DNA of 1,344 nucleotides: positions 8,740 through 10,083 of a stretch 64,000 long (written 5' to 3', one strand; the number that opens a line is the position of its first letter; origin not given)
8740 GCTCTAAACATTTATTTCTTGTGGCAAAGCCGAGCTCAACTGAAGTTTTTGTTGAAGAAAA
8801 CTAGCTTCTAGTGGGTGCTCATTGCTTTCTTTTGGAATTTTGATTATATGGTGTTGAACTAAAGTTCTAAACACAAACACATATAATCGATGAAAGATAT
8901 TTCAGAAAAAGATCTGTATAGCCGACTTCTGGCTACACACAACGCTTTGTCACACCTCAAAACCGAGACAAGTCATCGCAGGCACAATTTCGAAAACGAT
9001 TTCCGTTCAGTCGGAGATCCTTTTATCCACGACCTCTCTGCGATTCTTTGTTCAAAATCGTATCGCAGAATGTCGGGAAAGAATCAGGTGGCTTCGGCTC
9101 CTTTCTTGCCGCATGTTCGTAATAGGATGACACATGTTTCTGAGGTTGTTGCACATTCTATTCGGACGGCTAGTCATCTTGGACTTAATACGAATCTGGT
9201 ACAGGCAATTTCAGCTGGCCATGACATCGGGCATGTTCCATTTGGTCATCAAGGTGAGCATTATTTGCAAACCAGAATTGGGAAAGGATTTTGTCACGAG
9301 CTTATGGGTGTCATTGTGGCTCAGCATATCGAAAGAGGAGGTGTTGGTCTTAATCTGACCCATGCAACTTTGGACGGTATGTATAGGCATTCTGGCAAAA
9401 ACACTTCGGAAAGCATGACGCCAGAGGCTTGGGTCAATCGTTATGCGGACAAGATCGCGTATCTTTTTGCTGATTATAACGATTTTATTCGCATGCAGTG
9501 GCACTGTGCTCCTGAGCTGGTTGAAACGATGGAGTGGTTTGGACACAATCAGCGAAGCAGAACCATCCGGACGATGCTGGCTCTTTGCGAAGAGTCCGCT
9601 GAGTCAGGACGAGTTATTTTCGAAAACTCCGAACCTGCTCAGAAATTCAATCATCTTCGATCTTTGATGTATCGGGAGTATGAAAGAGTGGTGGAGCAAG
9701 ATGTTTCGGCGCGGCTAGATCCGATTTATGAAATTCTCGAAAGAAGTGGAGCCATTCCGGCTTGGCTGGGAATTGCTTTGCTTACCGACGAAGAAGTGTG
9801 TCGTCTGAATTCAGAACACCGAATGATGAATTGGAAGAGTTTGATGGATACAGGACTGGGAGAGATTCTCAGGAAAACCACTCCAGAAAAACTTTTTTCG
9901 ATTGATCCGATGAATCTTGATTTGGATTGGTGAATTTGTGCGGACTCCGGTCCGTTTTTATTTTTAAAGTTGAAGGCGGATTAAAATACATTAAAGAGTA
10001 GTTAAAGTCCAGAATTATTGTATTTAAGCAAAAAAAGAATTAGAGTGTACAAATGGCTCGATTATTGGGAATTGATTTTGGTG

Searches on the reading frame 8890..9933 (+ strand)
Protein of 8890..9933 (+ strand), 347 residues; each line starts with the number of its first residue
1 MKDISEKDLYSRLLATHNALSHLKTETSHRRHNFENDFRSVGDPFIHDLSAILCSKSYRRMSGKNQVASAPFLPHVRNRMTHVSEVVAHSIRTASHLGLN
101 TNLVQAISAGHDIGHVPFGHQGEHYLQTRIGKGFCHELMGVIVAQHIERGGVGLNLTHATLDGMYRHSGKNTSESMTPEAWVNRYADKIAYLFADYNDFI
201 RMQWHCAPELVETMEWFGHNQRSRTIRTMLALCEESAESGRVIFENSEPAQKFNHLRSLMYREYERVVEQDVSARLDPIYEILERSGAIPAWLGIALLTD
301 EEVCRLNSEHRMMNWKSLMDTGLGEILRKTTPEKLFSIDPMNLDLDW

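Call 4: search_protein_families(library=pfam, proteins=[window:8890-9933:+], max_evalue=0.01)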
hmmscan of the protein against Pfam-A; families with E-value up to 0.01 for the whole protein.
window:8890-9933:+ (347 aa): 1 family
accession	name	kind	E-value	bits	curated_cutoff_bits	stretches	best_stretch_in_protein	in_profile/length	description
PF01966.28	HD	-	4.7e-07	30.5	22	1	80-190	2-114/116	HD domain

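Call 5: search_protein_families(library=ncbifam, proteins=[window:8890-9933:+], max_evalue=0.01)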
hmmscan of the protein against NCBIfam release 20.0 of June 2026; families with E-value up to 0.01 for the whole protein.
window:8890-9933:+ (347 aa): 11 families
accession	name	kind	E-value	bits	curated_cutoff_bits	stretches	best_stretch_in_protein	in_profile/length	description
NF002327.0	PRK01286.1-2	equivalog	1.5e-46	159.1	393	1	24-263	22-268/345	deoxyguanosinetriphosphate triphosphohydrolase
NF002329.0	PRK01286.1-4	equivalog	1.6e-40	139.4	494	1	28-262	26-265/342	deoxyguanosinetriphosphate triphosphohydrolase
TIGR01353.1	dGTP_triPase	subfamily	1e-23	84.5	152.35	1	44-170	4-146/389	dGTP triphosphohydrolase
NF002326.0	PRK01286.1-1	equivalog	1.1e-20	74.4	390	1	27-188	17-196/379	deoxyguanosinetriphosphate triphosphohydrolase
NF002829.0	PRK03007.1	equivalog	5.5e-19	68.4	385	1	31-187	17-184/425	deoxyguanosinetriphosphate triphosphohydrolase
NF002328.0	PRK01286.1-3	equivalog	2.2e-18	66.4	467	1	34-171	30-172/404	deoxyguanosinetriphosphate triphosphohydrolase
NF002330.0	PRK01286.1-5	equivalog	1.5e-16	60.6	511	1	44-174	27-162/384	deoxyguanosinetriphosphate triphosphohydrolase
NF041026.1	antiphage_dGTPase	exception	4.1e-16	59.1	400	1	30-167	7-156/425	anti-phage deoxyguanosine triphosphatase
NF003701.1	PRK05318.1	subfamily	1.9e-12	46.8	383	1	35-165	13-156/426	anti-phage deoxyguanosine triphosphatase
NF002205.0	PRK01096.1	equivalog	5.3e-11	42.2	439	1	29-127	16-126/444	deoxyguanosinetriphosphate triphosphohydrolase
NF003429.0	PRK04926.1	equivalog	3.1e-08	32.9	405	1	22-127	9-133/500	dGTPase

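Call 8: find_homologous_proteins(query=window:8890-9933:+)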
Query window:8890-9933:+ (347 aa): 379 proteins with E <= 0.001 among 1460 candidates; the best 120 are listed.
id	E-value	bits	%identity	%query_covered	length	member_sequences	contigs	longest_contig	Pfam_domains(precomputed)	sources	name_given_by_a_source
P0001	7.7e-237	803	100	100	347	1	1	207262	PF01966.29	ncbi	-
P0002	5.0e-171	587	72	100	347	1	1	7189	PF01966.29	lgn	-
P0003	6.6e-166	570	71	100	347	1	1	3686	PF01966.29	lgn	-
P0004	2.6e-164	565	69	100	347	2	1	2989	PF01966.29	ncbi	-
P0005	4.6e-156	538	67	100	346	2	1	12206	PF01966.29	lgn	-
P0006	4.0e-155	534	68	100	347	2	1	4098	PF01966.29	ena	-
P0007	1.7e-154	532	66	100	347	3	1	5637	PF01966.29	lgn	-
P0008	1.1e-153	530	67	100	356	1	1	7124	PF01966.29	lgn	-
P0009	4.4e-152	524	67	100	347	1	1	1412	PF01966.29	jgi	jgi:dGTPase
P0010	2.8e-150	519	65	100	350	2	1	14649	PF01966.29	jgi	-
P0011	3.1e-149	515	67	100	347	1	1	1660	PF01966.29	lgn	-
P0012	4.8e-148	511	64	100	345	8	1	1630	PF01966.29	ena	-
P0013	5.0e-147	508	65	100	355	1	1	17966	PF01966.29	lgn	-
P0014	3.4e-146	505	64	100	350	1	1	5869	PF01966.29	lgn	-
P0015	4.3e-146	505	66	100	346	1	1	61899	PF01966.29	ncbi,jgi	ncbi:MAG: hypothetical protein RLZZ347_313 [Candidatus Parcubacteria bacterium]|jgi:dGTPase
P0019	1.9e-142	493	64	96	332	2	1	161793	PF01966.29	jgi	-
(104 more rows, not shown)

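Call 9: find_encoding_contigs(protein=window:8890-9933:+, flank=10000, max_places=10)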
Protein window:8890-9933:+ (347 aa): no gene with exactly this product is on record in the collection.

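Call 10: find_encoding_contigs(protein=P0001, flank=10000, max_places=3)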
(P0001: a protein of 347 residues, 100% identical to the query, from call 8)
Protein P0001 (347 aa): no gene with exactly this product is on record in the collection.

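Call 11: find_encoding_contigs(protein=P0015, flank=10000, max_places=3)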
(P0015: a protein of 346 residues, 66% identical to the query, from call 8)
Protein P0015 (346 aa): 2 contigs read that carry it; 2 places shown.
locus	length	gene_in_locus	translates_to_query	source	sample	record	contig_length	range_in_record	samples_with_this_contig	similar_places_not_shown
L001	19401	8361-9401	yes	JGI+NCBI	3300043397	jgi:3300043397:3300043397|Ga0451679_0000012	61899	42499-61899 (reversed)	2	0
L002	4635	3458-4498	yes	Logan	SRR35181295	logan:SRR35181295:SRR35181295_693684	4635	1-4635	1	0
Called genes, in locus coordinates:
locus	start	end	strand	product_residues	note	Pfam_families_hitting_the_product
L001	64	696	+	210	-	PF24175:SU10_adaptor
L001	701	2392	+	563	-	-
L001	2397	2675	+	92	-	-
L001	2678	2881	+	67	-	-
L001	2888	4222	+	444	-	PF01476:LysM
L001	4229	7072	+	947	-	-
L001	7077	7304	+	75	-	-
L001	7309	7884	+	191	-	PF01510:Amidase_2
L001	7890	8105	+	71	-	-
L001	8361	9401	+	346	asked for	PF01966:HD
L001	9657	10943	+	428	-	PF00814:TsaD, PF22521:HypF_C_2 (faint)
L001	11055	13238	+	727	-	PF00133:tRNA-synt_1, PF09334:tRNA-synt_1g, PF08264:Anticodon_1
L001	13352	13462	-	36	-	-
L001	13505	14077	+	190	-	PF13367:PrsW-protease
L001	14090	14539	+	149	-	PF00011:HSP20, PF04969:CS (faint)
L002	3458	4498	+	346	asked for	PF01966:HD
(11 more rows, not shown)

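Call 12: find_encoding_contigs(protein=P0019, flank=10000, max_places=3)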
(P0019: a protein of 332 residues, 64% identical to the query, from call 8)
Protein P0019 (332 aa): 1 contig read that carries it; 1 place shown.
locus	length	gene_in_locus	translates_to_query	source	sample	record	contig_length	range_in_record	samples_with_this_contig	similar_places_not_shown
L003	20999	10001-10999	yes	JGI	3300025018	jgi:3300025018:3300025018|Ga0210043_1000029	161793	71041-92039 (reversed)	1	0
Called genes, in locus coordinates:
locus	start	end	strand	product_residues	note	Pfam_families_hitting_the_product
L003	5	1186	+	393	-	PF00091:Tubulin, PF12327:FtsZ_C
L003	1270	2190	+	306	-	PF00890:FAD_binding_2 (faint), PF01134:GIDA (faint), PF03486:HI0933_like (faint), PF07992:Pyr_redox_2, PF12831:FAD_oxidored (faint), PF13738:Pyr_redox_3, PF00070:Pyr_redox (weak)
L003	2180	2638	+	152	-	PF04224:DUF417 (faint)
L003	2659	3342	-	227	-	PF02463:SMC_N (weak), PF00005:ABC_tran, PF13304:AAA_21 (faint)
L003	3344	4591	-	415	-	PF12704:MacB_PCD, PF02687:FtsX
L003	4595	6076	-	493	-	PF00364:Biotin_lipoyl (faint), PF25917:BSH_RND (weak), PF25919:BSH_CusB (faint), PF25973:BSH_CzcB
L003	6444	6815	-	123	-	-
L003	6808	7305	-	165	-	-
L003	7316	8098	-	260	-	-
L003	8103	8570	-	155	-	PF07610:DUF1573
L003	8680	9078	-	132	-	-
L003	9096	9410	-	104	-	PF01741:MscL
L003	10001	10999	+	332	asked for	PF01966:HD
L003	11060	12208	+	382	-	PF00814:TsaD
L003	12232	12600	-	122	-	-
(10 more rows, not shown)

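Call 14: find_related_loci(query=A1, collection=genome_contigs, flank=10000)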
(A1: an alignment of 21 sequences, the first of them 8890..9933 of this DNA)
Query A1 (347 aa) in genome_contigs; peptide patterns used: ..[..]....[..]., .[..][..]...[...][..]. (x = any residue, [..] = any of these).
599 stretches matched a pattern (row limit reached: there are more); 116 encode a relative of the query (tblastn E <= 1e-3); the best 80 are kept; 80 distinct loci.
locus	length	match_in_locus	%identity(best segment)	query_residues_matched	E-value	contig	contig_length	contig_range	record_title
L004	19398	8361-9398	66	1-347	5e-153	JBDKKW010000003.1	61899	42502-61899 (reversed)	MAG: Candidatus Parcubacteria bacterium isolate hopbrook_2019_sw_WHONDRS-S19S_0012_A_bin.19 scaffold_0000012, whole geno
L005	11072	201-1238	65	1-347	5e-152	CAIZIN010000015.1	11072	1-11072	uncultured bacterium isolate Loc090907-8-6m_bin-301 genome assembly, contig: bin-301:015/109, whole genome shotgun seque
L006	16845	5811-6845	61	1-347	2e-141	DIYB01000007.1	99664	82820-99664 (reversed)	MAG TPA_asm: Patescibacteria group bacterium UBA6065 UBA6065_contig_1054, whole genome shotgun sequence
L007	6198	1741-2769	60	5-347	4e-139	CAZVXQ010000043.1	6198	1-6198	MAG TPA_asm: uncultured Candidatus Saccharibacteria bacterium isolate SRP257259_co1_21 genome assembly, contig: NODE_219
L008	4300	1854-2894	60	1-347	2e-135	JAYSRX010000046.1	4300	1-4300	MAG: Candidatus Paceibacterota bacterium isolate GFS_12037 GFS_12037_45, whole genome shotgun sequence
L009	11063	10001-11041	59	1-347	4e-131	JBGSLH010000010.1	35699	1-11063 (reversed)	MAG: Candidatus Paceibacteria bacterium isolate JTS-AC200 k141_1570544, whole genome shotgun sequence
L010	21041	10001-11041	55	1-347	8e-125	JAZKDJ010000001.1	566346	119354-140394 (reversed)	MAG: Patescibacteria group bacterium isolate DC_HB_01_SPN181219-bin044_1 DCHB01SPN_B044_1_000000000001, whole genome sho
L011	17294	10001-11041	69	1-347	2e-171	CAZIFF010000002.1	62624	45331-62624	MAG TPA_asm: uncultured Candidatus Saccharibacteria bacterium isolate SRP286056_co1_522 genome assembly, contig: NODE_43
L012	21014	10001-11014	47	8-347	9e-89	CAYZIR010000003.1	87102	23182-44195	MAG TPA_asm: uncultured Candidatus Saccharibacteria bacterium isolate SRP342105_co1_490 genome assembly, contig: NODE_32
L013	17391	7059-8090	44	6-347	1e-86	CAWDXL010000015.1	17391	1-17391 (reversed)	MAG: Candidatus Parcubacteria bacterium isolate MFD01223.bin.2.9 genome assembly, contig: contig_61369, whole genome sho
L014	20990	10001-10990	48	18-347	1e-86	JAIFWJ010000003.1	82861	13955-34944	MAG: Candidatus Parcubacteria bacterium isolate viral-cat_44_14 PAFVLPS_2018_scaffold_506, whole genome shotgun sequence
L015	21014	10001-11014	43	9-347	9e-82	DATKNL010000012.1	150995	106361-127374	MAG TPA_asm: Candidatus Paceibacterota bacterium isolate SMAG_U14736 k141_5311227, whole genome shotgun sequence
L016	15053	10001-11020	42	7-347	2e-81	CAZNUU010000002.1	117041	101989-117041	MAG TPA_asm: uncultured Candidatus Saccharibacteria bacterium isolate SRP273308_co1_7 genome assembly, contig: NODE_169_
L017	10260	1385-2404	41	7-347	2e-79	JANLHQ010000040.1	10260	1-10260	MAG: Candidatus Azambacteria bacterium isolate P6-21 k99_360320, whole genome shotgun sequence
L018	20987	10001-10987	48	19-347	5e-79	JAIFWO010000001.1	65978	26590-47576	MAG: Candidatus Parcubacteria bacterium isolate viral-cat_51_11 PAFVLPS_2018_scaffold_1684, whole genome shotgun sequenc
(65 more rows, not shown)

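Call 20: find_encoding_contigs(protein=P0002, flank=10000, max_places=3)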
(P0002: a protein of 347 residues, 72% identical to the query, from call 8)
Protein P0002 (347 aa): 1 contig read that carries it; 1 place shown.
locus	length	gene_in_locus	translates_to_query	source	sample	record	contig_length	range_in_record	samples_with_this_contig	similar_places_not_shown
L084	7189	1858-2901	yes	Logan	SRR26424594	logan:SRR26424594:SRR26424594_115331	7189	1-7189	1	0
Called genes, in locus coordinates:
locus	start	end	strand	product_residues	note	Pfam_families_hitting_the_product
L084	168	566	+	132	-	-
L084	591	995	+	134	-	PF09945:DUF2177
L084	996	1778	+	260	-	PF06966:DUF1295, PF02544:Steroid_dh, PF04191:PEMT (weak)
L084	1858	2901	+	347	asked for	PF01966:HD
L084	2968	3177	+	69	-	PF18893:DUF5652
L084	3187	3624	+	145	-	PF03652:RuvX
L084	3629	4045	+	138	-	PF01588:tRNA_bind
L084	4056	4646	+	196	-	PF09335:VTT_dom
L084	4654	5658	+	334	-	PF11104:PilM_2 (weak)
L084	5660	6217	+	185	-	PF05137:PilN (weak)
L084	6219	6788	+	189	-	-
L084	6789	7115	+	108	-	-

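Call 21: find_encoding_contigs(protein=P0005, flank=10000, max_places=3)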
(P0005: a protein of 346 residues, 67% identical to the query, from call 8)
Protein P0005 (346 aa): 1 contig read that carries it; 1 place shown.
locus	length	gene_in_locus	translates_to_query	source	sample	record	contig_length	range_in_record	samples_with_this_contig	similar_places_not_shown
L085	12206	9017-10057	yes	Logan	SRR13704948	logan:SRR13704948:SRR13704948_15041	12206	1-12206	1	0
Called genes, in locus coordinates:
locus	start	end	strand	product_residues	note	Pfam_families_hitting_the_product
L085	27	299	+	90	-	-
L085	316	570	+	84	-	PF15738:YafQ_toxin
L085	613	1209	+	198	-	PF01351:RNase_HII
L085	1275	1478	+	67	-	PF01783:Ribosomal_L32p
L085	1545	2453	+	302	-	PF01029:NusB, PF00293:NUDIX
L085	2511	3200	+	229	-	PF22935:RM44_endonuclase, PF14622:Ribonucleas_3_3, PF00636:Ribonuclease_3, PF00035:dsrm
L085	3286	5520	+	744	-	PF02463:SMC_N, PF13175:AAA_15 (weak), PF13476:AAA_23, PF13304:AAA_21 (weak)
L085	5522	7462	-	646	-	PF08206:OB_RNB (weak), PF17849:OB_Dis3, PF17876:CSD2, PF00773:RNB, PF00575:S1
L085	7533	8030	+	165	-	PF00886:Ribosomal_S16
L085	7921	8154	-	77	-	-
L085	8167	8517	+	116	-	-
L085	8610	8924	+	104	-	PF13083:KH_KhpA-B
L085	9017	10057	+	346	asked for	PF01966:HD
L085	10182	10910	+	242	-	PF01746:tRNA_m1G_MT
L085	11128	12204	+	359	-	?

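Call 22: find_encoding_contigs(protein=P0013, flank=10000, max_places=3)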
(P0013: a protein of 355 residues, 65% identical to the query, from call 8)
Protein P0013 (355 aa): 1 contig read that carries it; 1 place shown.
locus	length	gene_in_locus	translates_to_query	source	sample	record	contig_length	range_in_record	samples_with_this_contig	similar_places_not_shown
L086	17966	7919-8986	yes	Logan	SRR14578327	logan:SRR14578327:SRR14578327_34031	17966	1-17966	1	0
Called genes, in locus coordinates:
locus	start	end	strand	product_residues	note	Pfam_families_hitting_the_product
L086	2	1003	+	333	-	?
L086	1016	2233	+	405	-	PF00482:T2SSF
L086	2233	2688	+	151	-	PF07963:N_methyl (weak)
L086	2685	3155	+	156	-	-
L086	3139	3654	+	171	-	-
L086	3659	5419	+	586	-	-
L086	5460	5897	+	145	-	PF01475:FUR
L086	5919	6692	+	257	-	PF00121:TIM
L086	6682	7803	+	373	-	PF00162:PGK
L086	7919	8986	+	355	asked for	PF01966:HD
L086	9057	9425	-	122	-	PF11969:DcpS_C, PF01230:HIT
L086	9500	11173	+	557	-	PF01368:DHH, PF02272:DHHA1, PF17768:RecJ_OB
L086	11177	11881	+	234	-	PF00075:RNase_H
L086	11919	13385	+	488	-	PF13567:DUF4131, PF03772:Competence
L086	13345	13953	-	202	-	PF02777:Sod_Fe_C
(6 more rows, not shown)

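Call 24: search_protein_families(library=padloc, proteins=[window:8890-9933:+], max_evalue=0.01)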
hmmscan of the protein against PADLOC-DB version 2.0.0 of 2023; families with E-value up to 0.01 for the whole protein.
window:8890-9933:+ (347 aa): 1 family
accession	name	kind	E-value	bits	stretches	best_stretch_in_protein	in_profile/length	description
PDLC02374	dGTPase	-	8.2e-27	92.6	1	22-169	22-169/395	-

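Call 25: search_solved_structures(query=window:8890-9933:+, max_evalue=0.001, show_alignments=1)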
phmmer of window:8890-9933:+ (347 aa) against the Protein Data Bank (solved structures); distinct sequences matched with E-value up to 0.001: 10.
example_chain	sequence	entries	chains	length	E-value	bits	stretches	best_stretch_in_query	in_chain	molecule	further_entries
2dqb_A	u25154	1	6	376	4.9e-20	75.5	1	42-204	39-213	Deoxyguanosinetriphosphate triphosphohydrolase, putative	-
9vwa_A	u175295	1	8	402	5.7e-11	45.6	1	35-127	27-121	Deoxyguanosinetriphosphate triphosphohydrolase-like protein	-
9vwc_A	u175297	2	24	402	1.4e-09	41.1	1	35-127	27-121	Deoxyguanosinetriphosphate triphosphohydrolase-like protein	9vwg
9p8w_A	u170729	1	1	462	3.5e-07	33.2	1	35-167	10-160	Deoxyguanosinetriphosphate triphosphohydrolase-like protein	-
7lwz_B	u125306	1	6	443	6.4e-07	32.3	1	35-169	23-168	Deoxyguanosinetriphosphate triphosphohydrolase-like protein 1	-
9p8s_A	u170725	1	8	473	1.1e-05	28.3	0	103-127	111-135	DNTP triphosphohydrolase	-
9p8t_A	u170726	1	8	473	0.0001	25.1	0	103-127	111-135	DNTP triphosphohydrolase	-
7tu1_A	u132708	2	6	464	0.00015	24.5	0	4-132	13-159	dGTP triphosphohydrolase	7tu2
2pgs_A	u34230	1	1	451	0.00016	24.4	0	43-128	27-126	Putative deoxyguanosinetriphosphate triphosphohydrolase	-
7tu0_A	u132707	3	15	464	0.00073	22.3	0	6-132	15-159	dGTP triphosphohydrolase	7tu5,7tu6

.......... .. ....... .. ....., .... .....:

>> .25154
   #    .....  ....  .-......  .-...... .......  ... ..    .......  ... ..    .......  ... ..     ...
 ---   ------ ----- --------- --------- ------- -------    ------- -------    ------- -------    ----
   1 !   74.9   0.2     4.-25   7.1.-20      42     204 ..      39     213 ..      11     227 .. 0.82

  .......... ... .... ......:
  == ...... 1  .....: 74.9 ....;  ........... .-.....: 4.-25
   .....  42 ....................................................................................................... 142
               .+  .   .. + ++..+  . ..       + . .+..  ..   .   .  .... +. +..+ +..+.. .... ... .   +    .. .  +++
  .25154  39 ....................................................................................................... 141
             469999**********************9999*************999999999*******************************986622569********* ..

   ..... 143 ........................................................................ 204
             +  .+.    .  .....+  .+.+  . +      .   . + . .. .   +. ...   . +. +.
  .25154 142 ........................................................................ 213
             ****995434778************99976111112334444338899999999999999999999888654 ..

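Call 40: search_protein_families(library=pfam, proteins=[L011:8239-8790:+, L011:8832-9497:+, L011:11151-11384:+], max_evalue=1)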
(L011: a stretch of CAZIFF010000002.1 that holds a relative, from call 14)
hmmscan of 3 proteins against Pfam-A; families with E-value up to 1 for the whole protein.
L011:8239-8790:+ (183 aa): 8 families
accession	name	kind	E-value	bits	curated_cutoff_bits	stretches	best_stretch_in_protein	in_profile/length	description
PF00583.31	Acetyltransf_1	-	8e-17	62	20.7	1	49-146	24-116/116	Acetyltransferase (GNAT) family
PF13508.13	Acetyltransf_7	-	2.7e-10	40.9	27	1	63-147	6-83/84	Acetyltransferase (GNAT) domain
PF13673.13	Acetyltransf_10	-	4.9e-09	36.7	23.6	1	61-162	32-121/128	Acetyltransferase (GNAT) domain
PF08445.16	FR47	-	2.1e-05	24.8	22.1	1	87-149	19-80/86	FR47-like protein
PF14542.12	Acetyltransf_CG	-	0.00073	20.1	30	1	91-124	26-59/80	GCN5-related N-acetyl-transferase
PF13420.13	Acetyltransf_4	-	0.0011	19.4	24.3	1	48-152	39-140/155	Acetyltransferase (GNAT) domain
PF20775.2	Tag1_N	-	0.18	11.7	28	0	130-174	13-53/190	Tag1 N-terminal domain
PF13527.13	Acetyltransf_9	-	0.23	11.9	25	1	99-147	82-125/127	Acetyltransferase (GNAT) domain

L011:8832-9497:+ (221 aa): 28 families (the best 25 are shown)
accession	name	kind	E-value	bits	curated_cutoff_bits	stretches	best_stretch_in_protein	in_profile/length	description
PF05175.20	MTS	-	8.5e-22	78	23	1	34-180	3-145/170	Methyltransferase small domain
PF13847.12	Methyltransf_31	-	5.1e-15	55.9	27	1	58-193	2-126/145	Methyltransferase domain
PF13649.12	Methyltransf_25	-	4.4e-12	47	27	1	64-137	2-77/97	Methyltransferase domain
PF06325.19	PrmA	-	8.1e-10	39.1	22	1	57-130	159-233/296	Ribosomal protein L11 methyltransferase (PrmA)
PF08242.18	Methyltransf_12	-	1.6e-09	38.8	30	1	64-170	1-97/98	Methyltransferase domain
PF08241.18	Methyltransf_11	-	3.4e-09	37.7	21.2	1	64-172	1-94/95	Methyltransferase domain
PF02390.23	Methyltransf_4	-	1.6e-08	34.6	24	1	61-199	3-140/173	Putative methyltransferase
PF01170.24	UPF0020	-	8.4e-07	29.3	22.3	1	84-156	79-155/197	RMKL-like, methyltransferase domain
PF03602.21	Cons_hypoth95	-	3.6e-06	27.2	24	1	60-143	42-134/182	Conserved hypothetical protein 95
PF13489.12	Methyltransf_23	-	3.6e-06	27.2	27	1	57-129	20-87/164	Methyltransferase domain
PF01135.25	PCMT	-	1.3e-05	25.5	20.3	1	50-114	64-131/210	Protein-L-isoaspartate(D-aspartate) O-methyltransferase (PCMT)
PF07669.17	Eco57I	-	6.1e-05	23.6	25.3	1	91-149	40-94/171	Eco57I restriction-modification methylase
PF01209.24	Ubie_methyltran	-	0.00013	21.8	20.1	1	53-116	41-107/233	ubiE/COQ5 methyltransferase family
PF12847.13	Methyltransf_18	-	0.00081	19.9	27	1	56-122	11-81/151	Methyltransferase domain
PF00398.26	RrnaAD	-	0.00086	18.9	24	1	55-108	26-77/263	Ribosomal RNA adenine dimethylase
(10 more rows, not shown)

L011:11151-11384:+ (77 aa): 2 families
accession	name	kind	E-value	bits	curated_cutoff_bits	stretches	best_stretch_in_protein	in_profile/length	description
PF04221.18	RelB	-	4.2e-12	46.2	22.4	1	2-51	2-51/82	RelB antitoxin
PF01194.22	RNA_pol_N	-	0.28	11.8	26.9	0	11-39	25-53/58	RNA polymerases N / 8 kDa subunit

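Call 52: find_related_loci(query=A1, collection=viral_contigs, flank=6000)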
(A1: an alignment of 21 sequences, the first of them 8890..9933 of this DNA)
Query A1 (347 aa) in viral_contigs; peptide patterns used: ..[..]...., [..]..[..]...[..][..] (x = any residue, [..] = any of these).
35 stretches matched a pattern, but none encodes a relative of the query by tblastn (E <= 1e-3).
